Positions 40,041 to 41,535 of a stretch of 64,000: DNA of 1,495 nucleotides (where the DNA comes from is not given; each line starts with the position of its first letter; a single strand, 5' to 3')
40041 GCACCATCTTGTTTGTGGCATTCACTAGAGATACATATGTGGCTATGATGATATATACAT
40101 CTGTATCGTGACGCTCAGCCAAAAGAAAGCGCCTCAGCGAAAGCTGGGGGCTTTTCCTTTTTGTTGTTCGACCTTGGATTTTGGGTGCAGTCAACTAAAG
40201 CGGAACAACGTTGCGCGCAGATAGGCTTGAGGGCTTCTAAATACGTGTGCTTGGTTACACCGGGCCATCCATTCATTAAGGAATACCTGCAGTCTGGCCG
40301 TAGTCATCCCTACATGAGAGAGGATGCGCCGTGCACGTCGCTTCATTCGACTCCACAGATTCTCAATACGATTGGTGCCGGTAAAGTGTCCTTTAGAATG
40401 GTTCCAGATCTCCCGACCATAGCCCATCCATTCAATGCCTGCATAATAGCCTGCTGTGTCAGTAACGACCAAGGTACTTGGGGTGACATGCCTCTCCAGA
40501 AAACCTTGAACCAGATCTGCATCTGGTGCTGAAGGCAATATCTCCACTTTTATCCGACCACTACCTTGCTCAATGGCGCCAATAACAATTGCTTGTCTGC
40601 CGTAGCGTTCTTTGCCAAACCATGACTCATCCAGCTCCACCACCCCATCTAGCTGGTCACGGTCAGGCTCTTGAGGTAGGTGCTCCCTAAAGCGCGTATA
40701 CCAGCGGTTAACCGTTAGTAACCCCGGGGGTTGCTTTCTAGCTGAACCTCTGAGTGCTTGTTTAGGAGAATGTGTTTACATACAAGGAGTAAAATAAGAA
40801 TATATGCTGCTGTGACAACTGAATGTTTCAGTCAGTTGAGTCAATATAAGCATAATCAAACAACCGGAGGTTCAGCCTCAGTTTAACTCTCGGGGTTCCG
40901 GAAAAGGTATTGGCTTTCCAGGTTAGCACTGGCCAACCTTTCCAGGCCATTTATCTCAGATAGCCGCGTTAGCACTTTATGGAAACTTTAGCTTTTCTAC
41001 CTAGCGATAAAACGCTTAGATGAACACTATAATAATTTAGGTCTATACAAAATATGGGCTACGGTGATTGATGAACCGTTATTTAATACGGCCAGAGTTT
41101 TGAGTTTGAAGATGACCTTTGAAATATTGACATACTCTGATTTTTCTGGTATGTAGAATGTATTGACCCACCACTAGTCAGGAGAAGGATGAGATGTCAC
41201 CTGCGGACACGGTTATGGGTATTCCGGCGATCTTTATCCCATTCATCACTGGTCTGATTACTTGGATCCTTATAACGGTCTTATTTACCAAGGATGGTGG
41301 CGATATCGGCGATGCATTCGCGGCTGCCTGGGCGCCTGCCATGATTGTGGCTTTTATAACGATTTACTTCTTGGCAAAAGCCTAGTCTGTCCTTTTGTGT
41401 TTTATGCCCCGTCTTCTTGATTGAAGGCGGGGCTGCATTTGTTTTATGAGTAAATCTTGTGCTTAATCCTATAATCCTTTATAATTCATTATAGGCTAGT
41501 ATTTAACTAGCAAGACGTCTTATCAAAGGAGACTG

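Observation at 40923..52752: Five copies of a ~65-bp composite element (two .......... direct half-sites around a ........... core) mark the intergenic regions of the island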

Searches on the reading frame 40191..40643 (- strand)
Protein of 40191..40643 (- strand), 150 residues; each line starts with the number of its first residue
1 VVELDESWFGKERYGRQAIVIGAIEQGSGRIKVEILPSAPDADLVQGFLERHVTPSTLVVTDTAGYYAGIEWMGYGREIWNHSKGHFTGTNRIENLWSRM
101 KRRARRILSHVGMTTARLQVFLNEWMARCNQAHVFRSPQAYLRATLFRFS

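Call 11: search_protein_families(library=pfam, proteins=[window:40191-40643:-], max_evalue=0.01)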
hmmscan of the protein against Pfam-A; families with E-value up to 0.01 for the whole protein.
window:40191-40643:- (150 aa): 1 family
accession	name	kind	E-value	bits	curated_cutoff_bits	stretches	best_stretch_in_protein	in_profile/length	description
PF12762.13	DDE_Tnp_IS1595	-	1.6e-13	51.4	27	1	2-126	6-149/153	ISXO2-like transposase domain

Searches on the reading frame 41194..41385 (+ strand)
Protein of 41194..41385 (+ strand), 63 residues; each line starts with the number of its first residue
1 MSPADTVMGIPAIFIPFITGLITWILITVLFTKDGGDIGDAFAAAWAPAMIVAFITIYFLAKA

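Call 11: search_protein_families(library=pfam, proteins=[window:41194-41385:+], max_evalue=0.01)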
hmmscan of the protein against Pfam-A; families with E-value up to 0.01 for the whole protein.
window:41194-41385:+ (63 aa): 0 families

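Call 58: search_protein_families(library=phrogs, proteins=[window:41194-41385:+], max_evalue=0.001)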
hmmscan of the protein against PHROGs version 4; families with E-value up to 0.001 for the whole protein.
window:41194-41385:+ (63 aa): 0 families
